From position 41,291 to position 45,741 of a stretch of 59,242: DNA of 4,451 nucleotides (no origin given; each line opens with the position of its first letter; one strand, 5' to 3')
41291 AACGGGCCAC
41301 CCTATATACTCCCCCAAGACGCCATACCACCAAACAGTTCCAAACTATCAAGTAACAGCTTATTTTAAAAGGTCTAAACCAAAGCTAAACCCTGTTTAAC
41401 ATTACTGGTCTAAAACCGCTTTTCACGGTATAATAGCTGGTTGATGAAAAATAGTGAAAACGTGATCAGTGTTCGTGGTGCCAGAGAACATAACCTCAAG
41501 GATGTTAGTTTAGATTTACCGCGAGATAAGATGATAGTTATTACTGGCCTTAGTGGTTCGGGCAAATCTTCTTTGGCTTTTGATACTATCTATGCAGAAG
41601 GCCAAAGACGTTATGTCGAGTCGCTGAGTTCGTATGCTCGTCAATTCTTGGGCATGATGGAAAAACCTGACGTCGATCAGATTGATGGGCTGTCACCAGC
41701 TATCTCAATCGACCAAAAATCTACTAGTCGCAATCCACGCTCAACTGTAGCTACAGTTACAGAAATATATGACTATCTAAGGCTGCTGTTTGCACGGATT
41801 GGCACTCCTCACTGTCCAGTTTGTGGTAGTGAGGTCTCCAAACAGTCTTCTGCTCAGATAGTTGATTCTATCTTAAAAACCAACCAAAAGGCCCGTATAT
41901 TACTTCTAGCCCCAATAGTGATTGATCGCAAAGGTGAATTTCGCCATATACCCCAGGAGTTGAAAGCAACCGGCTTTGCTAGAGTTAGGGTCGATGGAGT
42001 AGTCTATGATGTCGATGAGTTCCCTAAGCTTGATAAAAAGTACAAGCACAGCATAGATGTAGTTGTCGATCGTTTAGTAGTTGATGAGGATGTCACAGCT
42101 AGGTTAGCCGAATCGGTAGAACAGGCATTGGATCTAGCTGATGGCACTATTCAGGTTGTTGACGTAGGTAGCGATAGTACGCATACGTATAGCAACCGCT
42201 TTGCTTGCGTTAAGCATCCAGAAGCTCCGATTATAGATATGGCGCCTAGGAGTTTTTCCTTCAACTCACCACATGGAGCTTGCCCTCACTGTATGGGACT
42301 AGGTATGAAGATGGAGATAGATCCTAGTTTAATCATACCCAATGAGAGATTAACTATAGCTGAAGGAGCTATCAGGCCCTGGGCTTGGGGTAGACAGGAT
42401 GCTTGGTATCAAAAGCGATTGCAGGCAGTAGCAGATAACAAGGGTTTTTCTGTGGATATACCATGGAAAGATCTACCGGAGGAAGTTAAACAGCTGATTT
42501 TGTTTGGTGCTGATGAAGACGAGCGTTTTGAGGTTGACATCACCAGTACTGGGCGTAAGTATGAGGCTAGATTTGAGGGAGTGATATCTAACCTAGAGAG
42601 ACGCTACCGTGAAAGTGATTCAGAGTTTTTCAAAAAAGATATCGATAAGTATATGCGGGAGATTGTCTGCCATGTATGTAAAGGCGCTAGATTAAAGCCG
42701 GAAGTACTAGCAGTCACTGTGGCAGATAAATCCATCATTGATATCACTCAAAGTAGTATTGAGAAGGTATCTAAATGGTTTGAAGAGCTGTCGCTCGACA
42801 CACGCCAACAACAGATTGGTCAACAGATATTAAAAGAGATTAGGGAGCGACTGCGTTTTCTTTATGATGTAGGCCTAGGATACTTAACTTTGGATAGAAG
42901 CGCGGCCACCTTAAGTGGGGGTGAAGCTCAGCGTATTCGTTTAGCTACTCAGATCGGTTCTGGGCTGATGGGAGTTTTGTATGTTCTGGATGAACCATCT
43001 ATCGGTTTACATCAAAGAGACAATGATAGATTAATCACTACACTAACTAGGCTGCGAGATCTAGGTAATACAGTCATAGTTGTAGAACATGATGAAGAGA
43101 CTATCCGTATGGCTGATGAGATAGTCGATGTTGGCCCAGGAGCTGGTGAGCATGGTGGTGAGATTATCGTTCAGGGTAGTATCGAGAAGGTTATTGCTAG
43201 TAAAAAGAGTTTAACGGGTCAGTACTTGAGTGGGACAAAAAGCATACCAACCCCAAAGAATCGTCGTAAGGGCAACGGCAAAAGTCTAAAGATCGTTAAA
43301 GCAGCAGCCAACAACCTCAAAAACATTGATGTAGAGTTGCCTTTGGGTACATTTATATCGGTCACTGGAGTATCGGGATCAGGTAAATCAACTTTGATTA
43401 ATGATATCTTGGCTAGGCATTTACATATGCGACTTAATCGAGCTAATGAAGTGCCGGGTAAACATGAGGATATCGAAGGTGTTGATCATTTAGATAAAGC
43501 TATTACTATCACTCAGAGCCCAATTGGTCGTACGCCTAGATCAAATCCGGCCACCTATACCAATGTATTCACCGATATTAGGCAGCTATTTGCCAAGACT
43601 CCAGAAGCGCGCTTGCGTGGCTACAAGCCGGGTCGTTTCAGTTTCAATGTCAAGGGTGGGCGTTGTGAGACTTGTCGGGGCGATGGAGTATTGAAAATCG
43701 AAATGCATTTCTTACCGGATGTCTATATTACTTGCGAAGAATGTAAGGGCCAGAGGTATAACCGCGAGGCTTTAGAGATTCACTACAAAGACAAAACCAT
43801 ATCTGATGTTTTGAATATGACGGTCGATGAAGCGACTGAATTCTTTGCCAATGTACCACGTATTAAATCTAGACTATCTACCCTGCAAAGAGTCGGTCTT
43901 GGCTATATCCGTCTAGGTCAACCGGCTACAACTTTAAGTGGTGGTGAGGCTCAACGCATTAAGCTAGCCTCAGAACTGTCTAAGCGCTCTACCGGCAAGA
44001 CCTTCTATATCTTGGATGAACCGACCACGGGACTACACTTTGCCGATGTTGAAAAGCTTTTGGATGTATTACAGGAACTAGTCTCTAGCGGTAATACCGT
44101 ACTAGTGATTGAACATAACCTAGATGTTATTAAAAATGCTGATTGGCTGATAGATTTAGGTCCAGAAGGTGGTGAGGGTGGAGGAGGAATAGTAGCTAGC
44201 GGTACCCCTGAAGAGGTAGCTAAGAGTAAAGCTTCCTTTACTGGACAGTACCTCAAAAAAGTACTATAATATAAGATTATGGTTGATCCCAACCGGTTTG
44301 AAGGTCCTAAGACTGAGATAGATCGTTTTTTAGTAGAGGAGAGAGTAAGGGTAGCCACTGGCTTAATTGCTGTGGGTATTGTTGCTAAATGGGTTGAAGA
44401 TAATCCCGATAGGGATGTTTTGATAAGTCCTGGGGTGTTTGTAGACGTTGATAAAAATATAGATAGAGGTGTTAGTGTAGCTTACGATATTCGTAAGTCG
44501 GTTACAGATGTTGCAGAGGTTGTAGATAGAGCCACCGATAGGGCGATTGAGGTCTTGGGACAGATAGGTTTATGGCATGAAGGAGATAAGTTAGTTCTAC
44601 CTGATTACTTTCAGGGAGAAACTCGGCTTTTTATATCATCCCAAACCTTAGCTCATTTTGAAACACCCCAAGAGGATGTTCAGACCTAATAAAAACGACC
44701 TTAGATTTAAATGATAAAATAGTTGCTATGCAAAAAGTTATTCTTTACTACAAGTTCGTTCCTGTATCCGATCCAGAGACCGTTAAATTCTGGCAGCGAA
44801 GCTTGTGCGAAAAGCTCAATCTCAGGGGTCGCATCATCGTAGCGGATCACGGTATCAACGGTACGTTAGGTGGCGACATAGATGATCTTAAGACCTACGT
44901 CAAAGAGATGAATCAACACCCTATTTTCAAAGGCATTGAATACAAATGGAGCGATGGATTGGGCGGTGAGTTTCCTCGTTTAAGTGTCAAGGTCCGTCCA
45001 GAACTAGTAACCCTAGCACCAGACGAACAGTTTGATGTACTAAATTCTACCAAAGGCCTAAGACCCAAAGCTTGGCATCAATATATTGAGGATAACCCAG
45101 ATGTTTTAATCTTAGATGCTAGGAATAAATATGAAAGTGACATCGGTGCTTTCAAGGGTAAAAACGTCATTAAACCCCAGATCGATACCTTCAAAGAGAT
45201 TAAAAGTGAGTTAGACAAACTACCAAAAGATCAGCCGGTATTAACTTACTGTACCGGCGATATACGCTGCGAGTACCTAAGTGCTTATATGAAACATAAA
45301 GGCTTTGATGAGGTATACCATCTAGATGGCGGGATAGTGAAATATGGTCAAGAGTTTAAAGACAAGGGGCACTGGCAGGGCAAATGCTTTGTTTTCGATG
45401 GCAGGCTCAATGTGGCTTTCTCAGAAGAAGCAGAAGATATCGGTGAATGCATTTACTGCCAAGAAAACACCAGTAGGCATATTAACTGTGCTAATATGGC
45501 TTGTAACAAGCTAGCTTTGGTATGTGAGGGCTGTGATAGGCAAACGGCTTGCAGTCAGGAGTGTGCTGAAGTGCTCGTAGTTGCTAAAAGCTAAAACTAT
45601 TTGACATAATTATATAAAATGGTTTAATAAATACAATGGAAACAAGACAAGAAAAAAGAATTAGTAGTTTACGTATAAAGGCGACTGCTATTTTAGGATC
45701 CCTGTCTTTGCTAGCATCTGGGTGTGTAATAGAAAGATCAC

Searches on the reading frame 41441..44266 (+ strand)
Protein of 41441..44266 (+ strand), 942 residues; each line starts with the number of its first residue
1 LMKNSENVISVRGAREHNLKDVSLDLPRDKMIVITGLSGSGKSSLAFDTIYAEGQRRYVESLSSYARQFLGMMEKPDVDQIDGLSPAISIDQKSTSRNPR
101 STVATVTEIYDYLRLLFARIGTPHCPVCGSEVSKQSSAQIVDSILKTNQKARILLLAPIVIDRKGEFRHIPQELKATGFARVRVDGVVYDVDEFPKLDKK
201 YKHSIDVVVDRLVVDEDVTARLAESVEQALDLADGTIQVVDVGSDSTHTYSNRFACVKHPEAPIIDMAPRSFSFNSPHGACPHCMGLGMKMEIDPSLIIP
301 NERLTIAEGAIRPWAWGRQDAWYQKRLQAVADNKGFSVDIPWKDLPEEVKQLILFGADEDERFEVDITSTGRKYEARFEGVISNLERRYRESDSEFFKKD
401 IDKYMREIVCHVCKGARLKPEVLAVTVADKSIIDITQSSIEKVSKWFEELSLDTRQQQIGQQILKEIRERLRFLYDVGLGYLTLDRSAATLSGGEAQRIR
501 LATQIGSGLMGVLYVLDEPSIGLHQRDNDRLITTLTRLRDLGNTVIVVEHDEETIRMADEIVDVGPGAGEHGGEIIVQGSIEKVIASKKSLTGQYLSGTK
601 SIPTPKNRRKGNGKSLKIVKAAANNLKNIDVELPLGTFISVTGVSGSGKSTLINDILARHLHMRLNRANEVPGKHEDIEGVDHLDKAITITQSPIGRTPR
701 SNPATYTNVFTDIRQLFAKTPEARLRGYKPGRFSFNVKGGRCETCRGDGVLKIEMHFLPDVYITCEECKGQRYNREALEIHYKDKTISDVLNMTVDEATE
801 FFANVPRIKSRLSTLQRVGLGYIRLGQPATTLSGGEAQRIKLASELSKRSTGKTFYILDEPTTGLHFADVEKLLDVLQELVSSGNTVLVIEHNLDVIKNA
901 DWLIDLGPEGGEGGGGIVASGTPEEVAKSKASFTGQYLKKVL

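Call 10: search_protein_families(library=ncbifam, proteins=[window:41441-44266:+], max_evalue=0.00001)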
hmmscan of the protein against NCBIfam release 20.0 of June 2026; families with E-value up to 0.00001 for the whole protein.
window:41441-44266:+ (942 aa): 168 families (the best 25 are shown)
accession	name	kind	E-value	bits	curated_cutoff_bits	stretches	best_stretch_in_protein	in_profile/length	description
NF001503.0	PRK00349.1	equivalog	0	1552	1147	1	6-942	3-941/943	excinuclease ABC subunit UvrA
TIGR00630.1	uvra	equivalog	0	1470.1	729.8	1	9-927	2-924/924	excinuclease ABC subunit UvrA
NF001885.0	PRK00635.1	equivalog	1.5e-221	738.5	3054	1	9-930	6-908/1809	excinuclease ABC subunit A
TIGR03608.1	L_ocin_972_ABC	subfamily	3.3e-37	128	254.85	2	805-906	109-206/206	putative bacteriocin export ABC transporter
TIGR04521.1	ECF_ATPase_2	equivalog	2e-35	122.2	330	2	467-598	120-246/279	energy-coupling factor transporter ATPase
TIGR02857.1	CydD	equivalog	1.6e-34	119.8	435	2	815-906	441-529/529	thiol reductant ABC exporter subunit CydD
NF040873.1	AztA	equivalog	3.1e-34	118.2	220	2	814-904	103-189/191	zinc ABC transporter ATP-binding protein AztA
TIGR02673.1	FtsE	equivalog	3.9e-32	111.7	264.85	2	813-900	120-203/214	cell division ATP-binding protein FtsE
TIGR04520.1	ECF_ATPase_1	equivalog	6.7e-32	111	315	2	814-934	120-231/269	energy-coupling factor transporter ATPase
NF010068.0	PRK13548.1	equivalog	2.5e-30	105.5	261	2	815-928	122-232/261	heme ABC transporter ATP-binding protein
TIGR02868.1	CydC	equivalog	4.4e-27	94.9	329.05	2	824-894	464-530/530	thiol reductant ABC exporter subunit CydC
TIGR01166.1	cbiO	subfamily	1.4e-26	93.2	211.8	2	815-896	112-189/190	cobalt ABC transporter, ATP-binding protein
NF008409.0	PRK11231.1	equivalog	2.2e-26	92.8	375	2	828-929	135-228/255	Fe(3+) dicitrate ABC transporter ATP-binding protein FecE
NF010170.0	PRK13651.1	equivalog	4.2e-26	91.6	432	2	815-897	149-228/308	cobalt transporter ATP-binding subunit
NF002981.0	PRK03695.1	equivalog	4.6e-26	91.7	281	2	824-928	123-226/253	vitamin B12 ABC transporter ATP-binding protein BtuD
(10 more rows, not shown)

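Call 22: list_cluster_members(proteins=[window:41441-44266:+, window:17518-19632:+, window:12657-14066:+, window:4551-5897:-, window:50019-51650:+, window:30737-32662:+, window:23165-24988:+, window:48209-49942:+, window:54065-55843:-, window:34486-36147:+])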
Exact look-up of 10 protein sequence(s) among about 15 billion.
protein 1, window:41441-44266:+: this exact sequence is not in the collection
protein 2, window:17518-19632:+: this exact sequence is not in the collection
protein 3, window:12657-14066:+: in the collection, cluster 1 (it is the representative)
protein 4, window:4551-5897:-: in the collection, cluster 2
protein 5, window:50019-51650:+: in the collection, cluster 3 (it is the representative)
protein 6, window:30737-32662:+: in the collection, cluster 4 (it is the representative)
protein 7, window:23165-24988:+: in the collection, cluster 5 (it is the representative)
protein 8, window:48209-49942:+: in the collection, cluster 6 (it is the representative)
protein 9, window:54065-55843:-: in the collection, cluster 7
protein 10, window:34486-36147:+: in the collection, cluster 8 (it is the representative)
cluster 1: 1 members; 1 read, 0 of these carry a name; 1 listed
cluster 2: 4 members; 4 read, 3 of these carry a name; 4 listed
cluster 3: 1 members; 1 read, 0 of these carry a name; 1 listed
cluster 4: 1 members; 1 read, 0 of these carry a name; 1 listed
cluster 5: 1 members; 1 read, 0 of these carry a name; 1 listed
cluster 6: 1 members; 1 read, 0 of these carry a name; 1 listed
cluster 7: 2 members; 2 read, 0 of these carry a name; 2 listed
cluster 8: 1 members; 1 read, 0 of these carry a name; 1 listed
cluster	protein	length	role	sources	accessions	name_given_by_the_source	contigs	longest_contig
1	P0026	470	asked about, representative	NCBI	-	-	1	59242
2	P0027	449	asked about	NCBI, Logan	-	-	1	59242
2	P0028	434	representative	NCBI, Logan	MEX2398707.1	MAG: UDP-N-acetylglucosamine 1-carboxyvinyltransferase [Candidatus Saccharimonadales ...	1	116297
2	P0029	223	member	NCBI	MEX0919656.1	MAG: hypothetical protein WDZ32_00775, partial [Candidatus Saccharimonadales bacterium]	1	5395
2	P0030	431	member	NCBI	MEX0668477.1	MAG: UDP-N-acetylglucosamine 1-carboxyvinyltransferase [Candidatus Saccharimonadales ...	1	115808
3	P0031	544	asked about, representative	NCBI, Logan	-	-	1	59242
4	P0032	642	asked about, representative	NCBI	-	-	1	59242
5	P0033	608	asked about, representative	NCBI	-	-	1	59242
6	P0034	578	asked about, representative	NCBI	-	-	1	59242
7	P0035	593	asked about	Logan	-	-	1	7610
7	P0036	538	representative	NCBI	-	-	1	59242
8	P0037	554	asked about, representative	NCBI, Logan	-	-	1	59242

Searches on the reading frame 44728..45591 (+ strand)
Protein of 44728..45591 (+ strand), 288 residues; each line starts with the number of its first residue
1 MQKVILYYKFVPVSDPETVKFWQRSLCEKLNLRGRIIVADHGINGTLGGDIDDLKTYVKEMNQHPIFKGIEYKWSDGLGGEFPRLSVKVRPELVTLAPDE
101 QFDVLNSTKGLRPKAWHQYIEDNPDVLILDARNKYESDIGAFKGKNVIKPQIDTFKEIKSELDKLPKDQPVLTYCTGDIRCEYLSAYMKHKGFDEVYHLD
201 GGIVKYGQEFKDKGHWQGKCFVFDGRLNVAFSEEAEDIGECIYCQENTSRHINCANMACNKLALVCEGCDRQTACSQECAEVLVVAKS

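Call 91: search_protein_families(library=pfam, proteins=[window:44728-45591:+], max_evalue=0.00001)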
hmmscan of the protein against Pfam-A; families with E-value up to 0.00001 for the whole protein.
window:44728-45591:+ (288 aa): 3 families
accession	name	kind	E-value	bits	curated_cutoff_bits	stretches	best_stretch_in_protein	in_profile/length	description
PF17773.7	UPF0176_N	-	4.2e-23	82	26.2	1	3-92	2-91/92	UPF0176 acylphosphatase like domain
PF12368.13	Rhodanese_C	-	3.7e-17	62.8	26.9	1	217-280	1-66/66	Rhodanase C-terminal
PF00581.25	Rhodanese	-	8e-11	42.7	22.2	1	122-207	10-100/102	Rhodanese-like domain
